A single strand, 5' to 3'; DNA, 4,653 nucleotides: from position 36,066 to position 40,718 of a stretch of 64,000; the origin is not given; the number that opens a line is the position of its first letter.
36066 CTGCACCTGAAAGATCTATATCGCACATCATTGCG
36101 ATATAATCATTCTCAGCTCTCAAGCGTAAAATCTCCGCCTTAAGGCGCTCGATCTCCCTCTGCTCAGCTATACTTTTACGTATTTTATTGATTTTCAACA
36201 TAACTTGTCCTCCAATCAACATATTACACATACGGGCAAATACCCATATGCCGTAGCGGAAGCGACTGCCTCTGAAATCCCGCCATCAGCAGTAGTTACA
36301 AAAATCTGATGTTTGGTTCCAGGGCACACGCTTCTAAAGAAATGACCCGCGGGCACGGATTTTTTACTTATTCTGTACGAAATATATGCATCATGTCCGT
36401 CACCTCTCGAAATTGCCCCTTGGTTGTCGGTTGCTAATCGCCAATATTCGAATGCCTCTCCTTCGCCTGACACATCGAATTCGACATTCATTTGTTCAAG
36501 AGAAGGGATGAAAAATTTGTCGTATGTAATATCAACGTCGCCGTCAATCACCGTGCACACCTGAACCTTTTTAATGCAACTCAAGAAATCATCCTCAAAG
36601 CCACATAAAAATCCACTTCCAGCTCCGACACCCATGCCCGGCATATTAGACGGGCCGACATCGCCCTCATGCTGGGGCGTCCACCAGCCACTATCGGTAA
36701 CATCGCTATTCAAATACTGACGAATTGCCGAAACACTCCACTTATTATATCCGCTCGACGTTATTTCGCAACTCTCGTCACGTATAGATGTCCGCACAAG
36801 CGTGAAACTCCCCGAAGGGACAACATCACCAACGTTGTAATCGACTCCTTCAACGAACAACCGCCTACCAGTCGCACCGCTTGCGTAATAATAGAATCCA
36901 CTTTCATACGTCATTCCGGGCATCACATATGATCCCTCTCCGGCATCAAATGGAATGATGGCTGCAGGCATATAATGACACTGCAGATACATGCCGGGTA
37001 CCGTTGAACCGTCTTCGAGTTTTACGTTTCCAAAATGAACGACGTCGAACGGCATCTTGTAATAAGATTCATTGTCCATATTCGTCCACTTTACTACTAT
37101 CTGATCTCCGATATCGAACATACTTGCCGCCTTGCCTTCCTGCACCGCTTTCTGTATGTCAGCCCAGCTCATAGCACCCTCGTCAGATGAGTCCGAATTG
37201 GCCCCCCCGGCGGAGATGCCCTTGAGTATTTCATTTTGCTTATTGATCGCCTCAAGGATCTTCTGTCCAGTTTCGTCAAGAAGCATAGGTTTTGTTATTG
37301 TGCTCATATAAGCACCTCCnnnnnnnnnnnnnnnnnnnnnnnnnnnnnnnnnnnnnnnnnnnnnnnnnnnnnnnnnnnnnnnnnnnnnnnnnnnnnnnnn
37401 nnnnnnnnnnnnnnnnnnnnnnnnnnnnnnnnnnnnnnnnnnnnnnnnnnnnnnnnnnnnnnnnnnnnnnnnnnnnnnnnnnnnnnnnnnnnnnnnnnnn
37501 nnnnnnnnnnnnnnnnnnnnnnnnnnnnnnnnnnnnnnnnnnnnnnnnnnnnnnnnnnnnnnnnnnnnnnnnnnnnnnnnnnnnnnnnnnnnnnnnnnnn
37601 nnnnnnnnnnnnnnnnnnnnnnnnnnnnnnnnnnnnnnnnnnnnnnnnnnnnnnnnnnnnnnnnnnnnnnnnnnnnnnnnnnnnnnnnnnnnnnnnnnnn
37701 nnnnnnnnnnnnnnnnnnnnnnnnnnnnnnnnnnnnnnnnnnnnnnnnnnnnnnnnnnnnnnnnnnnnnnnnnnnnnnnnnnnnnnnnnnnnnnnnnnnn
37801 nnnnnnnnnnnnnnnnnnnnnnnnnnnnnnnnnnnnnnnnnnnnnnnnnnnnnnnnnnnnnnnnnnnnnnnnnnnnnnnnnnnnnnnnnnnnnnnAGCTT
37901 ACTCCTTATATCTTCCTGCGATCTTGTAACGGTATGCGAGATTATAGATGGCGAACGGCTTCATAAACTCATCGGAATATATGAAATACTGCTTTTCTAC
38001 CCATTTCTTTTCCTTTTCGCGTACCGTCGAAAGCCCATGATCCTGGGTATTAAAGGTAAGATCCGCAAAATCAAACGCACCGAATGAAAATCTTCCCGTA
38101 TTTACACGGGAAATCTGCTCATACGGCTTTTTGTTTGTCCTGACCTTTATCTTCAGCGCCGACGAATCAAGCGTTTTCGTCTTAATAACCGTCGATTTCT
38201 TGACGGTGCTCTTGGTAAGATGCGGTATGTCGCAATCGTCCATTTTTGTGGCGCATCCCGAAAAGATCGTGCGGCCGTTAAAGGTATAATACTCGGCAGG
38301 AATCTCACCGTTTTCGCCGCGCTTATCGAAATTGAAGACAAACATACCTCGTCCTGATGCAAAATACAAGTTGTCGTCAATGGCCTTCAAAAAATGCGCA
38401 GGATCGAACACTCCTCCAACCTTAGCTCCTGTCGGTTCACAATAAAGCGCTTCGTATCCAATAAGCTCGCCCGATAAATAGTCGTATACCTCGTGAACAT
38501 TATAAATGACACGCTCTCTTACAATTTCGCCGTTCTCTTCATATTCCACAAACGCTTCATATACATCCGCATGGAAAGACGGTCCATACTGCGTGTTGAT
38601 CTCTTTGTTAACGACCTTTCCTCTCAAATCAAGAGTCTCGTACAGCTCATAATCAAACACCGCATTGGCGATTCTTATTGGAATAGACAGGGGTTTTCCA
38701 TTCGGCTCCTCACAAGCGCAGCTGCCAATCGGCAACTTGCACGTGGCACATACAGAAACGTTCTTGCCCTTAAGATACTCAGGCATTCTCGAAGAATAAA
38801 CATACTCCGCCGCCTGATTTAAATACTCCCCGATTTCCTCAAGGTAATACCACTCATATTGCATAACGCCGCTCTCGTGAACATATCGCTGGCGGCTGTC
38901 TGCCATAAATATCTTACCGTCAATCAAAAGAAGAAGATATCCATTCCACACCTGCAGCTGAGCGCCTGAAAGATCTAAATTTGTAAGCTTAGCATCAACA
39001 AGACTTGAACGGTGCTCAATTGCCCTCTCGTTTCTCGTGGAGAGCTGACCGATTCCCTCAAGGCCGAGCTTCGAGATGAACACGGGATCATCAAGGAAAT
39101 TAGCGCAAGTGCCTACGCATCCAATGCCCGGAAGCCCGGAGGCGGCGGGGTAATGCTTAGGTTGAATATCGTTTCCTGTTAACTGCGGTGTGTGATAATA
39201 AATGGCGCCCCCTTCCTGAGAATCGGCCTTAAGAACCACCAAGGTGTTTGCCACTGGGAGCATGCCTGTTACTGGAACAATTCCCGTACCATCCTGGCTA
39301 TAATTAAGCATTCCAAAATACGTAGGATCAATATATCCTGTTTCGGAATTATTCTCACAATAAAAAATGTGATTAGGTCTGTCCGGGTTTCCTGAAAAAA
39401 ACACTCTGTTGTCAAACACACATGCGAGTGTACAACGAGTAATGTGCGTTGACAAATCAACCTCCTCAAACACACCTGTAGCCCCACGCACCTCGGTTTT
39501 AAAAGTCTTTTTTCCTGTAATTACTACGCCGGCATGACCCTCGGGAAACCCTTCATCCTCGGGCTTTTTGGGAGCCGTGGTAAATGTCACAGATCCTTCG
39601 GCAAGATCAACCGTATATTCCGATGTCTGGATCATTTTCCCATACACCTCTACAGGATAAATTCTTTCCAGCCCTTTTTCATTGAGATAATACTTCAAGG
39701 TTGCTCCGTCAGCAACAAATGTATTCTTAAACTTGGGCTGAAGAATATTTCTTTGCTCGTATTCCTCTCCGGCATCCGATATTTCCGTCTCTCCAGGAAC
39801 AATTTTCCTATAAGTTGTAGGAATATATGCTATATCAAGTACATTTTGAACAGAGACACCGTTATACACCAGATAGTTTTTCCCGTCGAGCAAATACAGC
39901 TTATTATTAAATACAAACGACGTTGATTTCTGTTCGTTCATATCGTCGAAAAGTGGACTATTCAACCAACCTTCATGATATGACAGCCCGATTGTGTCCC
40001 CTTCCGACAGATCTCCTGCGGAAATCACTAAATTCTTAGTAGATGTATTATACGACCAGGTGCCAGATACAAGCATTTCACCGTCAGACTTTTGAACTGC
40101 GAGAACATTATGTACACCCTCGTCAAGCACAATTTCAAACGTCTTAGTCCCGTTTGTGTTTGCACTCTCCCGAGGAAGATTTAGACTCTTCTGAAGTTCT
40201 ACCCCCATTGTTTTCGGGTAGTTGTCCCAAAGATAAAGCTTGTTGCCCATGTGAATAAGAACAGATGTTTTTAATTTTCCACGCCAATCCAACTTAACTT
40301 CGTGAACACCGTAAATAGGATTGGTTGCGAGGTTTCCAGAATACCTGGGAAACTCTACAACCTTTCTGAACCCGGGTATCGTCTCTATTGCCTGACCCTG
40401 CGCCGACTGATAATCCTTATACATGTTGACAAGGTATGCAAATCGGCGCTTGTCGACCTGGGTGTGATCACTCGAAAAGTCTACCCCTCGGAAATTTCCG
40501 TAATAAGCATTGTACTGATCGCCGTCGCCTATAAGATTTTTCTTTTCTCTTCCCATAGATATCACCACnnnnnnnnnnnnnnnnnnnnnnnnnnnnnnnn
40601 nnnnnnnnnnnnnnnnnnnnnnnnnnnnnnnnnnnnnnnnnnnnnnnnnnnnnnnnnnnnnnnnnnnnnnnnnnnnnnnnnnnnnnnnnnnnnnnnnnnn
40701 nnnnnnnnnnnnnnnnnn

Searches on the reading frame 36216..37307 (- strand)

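Call 8: search_protein_families(library=pfam, proteins=[window:36216-37307:-], max_evalue=0.01)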
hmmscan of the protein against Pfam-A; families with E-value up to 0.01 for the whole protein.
window:36216-37307:- (363 aa): 1 family
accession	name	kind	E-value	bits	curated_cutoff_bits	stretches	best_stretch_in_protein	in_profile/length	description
PF19789.6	DUF6273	-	1.7e-06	28.5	23.5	1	184-362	27-170/172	Domain of unknown function (DUF6273)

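Call 23: search_protein_families(library=phrogs, proteins=[window:36216-37307:-], max_evalue=0.001)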
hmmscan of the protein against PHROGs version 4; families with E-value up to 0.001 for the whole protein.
window:36216-37307:- (363 aa): 2 families
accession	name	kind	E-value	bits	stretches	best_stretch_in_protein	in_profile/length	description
phrog_24060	-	unknown function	1.2e-13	50.4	1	183-358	67-246/1438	-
phrog_10993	-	head and packaging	5.2e-08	33.2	1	183-362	52-240/556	Hoc-like head decoration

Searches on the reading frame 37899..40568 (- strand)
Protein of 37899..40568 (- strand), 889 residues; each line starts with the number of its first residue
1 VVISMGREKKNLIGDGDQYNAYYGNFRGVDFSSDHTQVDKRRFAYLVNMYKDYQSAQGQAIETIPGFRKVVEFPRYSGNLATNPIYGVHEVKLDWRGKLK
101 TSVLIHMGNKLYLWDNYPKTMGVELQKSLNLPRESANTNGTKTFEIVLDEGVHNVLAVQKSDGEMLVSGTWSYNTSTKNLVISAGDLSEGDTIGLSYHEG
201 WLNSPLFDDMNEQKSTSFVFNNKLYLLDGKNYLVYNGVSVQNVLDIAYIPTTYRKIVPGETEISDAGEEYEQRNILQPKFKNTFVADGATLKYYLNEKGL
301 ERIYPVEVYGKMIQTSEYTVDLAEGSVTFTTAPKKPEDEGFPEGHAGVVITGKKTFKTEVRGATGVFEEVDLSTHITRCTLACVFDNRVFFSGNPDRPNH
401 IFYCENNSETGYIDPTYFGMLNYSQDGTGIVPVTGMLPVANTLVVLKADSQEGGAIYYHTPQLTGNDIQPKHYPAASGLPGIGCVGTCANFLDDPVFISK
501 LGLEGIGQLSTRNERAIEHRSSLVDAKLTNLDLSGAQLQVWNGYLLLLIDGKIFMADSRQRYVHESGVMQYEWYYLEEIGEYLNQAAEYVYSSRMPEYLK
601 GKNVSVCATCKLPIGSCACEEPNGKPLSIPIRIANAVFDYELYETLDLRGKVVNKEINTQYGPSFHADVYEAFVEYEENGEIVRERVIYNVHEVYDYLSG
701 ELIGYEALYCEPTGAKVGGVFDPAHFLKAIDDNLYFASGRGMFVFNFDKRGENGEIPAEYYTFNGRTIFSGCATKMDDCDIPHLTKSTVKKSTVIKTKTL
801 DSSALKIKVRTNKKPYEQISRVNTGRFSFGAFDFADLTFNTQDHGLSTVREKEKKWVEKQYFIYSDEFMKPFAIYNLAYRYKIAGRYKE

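Call 8: search_protein_families(library=pfam, proteins=[window:37899-40568:-], max_evalue=0.01)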
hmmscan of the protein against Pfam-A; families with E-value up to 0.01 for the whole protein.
window:37899-40568:- (889 aa): 0 families

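Call 23: search_protein_families(library=phrogs, proteins=[window:37899-40568:-], max_evalue=0.001)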
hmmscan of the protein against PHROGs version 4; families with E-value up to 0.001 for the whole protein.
window:37899-40568:- (889 aa): 0 families

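Call 99: search_solved_structures(query=window:37899-40568:-, max_evalue=1)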
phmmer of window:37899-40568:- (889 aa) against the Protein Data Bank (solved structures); distinct sequences matched with E-value up to 1: 0.
